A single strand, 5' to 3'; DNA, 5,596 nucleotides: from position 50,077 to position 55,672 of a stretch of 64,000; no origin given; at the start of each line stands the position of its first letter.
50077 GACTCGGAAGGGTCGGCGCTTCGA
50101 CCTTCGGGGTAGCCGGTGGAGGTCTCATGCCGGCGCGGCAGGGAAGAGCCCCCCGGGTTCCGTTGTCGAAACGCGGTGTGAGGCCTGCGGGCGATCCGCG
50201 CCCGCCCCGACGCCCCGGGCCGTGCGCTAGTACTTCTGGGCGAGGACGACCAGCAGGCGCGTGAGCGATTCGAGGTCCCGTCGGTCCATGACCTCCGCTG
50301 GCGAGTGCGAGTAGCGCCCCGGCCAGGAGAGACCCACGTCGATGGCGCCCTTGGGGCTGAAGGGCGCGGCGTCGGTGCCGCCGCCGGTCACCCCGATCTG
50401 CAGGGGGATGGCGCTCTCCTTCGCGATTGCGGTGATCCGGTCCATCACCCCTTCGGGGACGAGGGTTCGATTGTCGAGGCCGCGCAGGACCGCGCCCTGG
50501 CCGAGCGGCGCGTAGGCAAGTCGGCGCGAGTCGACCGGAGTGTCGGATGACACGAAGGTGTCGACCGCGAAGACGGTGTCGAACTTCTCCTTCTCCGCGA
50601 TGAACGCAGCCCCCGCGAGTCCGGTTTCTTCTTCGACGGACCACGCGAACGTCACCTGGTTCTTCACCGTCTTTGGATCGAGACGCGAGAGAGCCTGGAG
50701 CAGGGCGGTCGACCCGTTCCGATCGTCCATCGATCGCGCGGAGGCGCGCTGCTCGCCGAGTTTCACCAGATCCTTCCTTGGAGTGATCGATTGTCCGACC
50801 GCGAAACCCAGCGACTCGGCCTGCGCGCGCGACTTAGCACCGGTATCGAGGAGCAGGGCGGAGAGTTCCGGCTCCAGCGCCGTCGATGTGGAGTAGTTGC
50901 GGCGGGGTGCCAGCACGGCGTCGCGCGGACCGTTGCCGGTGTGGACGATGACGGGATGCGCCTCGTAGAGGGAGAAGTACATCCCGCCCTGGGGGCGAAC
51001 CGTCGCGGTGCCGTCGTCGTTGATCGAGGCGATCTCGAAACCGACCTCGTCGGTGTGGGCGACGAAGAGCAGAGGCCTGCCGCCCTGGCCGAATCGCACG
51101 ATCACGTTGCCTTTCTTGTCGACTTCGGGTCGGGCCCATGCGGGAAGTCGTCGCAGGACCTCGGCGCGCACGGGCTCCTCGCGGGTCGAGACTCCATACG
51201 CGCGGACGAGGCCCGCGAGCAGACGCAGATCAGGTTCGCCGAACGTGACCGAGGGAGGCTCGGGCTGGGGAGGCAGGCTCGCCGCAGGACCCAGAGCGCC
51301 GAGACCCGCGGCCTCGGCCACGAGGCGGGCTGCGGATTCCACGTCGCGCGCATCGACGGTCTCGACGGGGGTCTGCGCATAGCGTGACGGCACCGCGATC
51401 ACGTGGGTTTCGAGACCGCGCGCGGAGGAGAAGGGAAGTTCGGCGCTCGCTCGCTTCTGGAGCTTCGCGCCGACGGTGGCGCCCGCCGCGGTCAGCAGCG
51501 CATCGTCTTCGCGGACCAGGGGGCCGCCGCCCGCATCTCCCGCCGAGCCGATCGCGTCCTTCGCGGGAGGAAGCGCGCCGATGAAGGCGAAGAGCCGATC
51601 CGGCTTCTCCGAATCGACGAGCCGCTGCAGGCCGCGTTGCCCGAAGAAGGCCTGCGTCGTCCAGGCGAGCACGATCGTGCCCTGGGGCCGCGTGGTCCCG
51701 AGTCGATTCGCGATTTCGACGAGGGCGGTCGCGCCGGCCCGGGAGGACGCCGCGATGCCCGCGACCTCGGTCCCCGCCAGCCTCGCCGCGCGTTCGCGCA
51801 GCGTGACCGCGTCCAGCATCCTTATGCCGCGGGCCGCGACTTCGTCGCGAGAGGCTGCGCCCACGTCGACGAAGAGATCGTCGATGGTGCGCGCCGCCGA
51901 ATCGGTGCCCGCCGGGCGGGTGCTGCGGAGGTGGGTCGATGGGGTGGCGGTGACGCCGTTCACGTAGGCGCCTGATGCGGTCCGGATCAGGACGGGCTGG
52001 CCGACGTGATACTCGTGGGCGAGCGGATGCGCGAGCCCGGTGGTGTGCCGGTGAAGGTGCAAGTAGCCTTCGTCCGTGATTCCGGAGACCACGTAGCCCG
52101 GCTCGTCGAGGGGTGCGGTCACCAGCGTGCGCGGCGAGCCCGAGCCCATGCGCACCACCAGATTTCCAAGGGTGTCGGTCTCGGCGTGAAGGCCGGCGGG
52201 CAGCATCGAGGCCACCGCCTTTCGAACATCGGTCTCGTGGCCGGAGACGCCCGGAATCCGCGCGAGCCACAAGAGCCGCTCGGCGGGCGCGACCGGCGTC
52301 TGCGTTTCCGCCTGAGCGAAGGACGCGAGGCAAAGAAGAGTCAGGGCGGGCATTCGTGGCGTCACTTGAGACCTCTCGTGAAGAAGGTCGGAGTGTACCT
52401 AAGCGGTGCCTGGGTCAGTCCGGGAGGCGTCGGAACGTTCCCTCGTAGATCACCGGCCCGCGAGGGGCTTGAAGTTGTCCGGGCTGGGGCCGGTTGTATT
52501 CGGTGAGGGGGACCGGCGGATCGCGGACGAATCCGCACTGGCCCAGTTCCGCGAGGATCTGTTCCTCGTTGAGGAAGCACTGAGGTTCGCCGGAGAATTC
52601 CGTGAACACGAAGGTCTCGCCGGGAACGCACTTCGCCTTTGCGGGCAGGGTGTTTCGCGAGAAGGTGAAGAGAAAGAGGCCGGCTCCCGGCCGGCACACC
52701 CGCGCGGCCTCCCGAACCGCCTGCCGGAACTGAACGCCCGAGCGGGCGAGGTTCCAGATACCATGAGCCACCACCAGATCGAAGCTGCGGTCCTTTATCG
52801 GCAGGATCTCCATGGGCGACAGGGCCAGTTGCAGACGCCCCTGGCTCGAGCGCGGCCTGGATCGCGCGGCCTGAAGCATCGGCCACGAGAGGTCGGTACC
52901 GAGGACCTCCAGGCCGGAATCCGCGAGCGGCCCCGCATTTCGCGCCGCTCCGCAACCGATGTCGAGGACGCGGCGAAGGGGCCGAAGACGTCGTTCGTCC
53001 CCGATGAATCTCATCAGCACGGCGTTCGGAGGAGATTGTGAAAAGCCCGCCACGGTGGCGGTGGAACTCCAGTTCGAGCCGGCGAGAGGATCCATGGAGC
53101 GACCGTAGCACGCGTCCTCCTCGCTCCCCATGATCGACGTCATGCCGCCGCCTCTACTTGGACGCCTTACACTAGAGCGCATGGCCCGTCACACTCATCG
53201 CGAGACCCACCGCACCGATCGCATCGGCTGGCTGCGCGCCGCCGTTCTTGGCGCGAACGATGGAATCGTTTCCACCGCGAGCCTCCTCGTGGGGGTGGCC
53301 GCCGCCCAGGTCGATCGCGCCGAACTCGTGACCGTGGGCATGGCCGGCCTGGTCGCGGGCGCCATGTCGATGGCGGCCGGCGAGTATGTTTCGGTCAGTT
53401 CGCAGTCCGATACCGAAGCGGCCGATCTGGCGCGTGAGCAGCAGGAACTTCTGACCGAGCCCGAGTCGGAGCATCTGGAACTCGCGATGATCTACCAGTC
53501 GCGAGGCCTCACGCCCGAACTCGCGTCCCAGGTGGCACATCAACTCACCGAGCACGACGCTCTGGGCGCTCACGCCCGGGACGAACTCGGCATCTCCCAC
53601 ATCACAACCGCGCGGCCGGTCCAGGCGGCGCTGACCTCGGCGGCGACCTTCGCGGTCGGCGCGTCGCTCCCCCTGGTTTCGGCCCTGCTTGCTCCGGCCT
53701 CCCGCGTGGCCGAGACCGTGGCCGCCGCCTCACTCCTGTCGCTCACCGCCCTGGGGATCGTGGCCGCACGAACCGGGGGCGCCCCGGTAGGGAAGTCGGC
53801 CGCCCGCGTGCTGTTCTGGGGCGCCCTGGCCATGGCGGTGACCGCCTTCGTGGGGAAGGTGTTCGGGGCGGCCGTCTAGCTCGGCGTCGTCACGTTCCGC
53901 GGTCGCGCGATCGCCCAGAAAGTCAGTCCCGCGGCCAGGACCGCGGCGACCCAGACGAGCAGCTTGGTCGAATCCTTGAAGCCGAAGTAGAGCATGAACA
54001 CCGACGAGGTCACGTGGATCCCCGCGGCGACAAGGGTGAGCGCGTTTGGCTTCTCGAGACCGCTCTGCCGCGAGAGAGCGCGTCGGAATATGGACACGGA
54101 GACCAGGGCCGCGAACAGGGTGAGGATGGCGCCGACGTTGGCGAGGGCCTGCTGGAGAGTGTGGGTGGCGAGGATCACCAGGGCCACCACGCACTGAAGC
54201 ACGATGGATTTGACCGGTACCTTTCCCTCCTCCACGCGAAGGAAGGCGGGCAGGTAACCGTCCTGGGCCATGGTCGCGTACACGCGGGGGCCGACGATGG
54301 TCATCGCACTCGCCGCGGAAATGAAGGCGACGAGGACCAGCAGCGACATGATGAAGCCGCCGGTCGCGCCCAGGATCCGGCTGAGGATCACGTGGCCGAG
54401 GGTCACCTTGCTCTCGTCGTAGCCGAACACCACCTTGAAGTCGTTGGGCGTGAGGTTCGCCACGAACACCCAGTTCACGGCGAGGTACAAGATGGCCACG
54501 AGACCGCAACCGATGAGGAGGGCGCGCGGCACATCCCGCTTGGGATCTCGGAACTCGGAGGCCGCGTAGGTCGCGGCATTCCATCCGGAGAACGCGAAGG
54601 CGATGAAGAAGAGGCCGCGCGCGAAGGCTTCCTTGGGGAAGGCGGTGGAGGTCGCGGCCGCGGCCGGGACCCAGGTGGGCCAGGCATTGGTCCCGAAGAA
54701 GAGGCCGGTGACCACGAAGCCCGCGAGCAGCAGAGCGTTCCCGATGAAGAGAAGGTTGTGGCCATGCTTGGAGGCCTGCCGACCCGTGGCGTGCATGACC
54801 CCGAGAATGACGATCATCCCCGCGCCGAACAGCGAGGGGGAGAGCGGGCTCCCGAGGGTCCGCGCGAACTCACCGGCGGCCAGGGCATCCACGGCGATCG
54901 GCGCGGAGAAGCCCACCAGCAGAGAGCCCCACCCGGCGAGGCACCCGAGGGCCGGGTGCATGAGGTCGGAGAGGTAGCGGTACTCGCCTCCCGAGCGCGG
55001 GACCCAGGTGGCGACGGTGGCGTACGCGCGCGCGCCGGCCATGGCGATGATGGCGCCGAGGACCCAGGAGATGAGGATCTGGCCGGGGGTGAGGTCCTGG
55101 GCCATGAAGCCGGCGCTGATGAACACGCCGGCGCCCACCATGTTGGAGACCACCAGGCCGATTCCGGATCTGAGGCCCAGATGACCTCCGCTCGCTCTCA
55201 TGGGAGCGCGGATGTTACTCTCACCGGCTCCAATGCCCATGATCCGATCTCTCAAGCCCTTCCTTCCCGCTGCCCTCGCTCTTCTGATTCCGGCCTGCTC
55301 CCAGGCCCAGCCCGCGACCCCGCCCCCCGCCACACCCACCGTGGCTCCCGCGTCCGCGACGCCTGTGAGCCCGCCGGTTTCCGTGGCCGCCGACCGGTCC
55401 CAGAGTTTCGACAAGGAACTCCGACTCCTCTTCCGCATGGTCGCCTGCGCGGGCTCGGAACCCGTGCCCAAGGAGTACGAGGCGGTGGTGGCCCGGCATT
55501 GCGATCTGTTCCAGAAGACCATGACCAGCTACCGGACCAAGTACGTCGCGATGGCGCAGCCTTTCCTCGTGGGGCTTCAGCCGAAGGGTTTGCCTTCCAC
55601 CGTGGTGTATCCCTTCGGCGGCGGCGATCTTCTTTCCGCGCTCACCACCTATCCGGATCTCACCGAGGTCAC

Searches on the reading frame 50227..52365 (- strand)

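Call 78: search_protein_families(library=pfam, proteins=[window:50227-52365:-], max_evalue=0.1)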
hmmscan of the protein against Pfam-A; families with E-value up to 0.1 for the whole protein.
window:50227-52365:- (712 aa): 3 families
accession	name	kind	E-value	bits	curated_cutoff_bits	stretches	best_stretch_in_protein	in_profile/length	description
PF05343.19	Peptidase_M42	-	4.8e-88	295.4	23.2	2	419-704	1-292/292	M42 glutamyl aminopeptidase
PF04389.22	Peptidase_M28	-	1.5e-09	38.3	21.3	1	546-704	31-185/193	Peptidase family M28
PF01546.33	Peptidase_M20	-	2.4e-09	37.9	24.6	1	542-710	29-205/206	Peptidase family M20/M25/M40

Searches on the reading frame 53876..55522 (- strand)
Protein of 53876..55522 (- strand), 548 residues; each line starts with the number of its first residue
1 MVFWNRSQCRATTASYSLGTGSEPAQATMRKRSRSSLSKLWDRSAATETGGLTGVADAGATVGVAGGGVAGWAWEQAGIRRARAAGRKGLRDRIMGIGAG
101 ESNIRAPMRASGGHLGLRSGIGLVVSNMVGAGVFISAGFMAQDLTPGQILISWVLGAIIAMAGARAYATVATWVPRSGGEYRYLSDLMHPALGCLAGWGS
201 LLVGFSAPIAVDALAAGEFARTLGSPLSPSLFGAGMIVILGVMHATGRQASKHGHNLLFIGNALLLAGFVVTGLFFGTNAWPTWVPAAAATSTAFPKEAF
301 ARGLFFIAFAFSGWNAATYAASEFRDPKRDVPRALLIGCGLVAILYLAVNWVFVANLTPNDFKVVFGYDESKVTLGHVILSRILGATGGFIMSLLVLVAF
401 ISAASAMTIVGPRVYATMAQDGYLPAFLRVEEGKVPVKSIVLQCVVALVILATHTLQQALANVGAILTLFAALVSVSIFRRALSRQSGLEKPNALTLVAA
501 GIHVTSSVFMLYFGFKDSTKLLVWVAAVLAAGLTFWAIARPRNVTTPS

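Call 78: search_protein_families(library=pfam, proteins=[window:53876-55522:-], max_evalue=0.1)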
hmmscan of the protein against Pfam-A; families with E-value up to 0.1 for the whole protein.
window:53876-55522:- (548 aa): 2 families
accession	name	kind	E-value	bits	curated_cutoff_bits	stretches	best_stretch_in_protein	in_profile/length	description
PF13520.12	AA_permease_2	-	4.9e-38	131.6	27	1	115-518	1-408/427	Amino acid permease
PF00324.27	AA_permease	-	5.5e-32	111.5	24.6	1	125-479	7-371/470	Amino acid permease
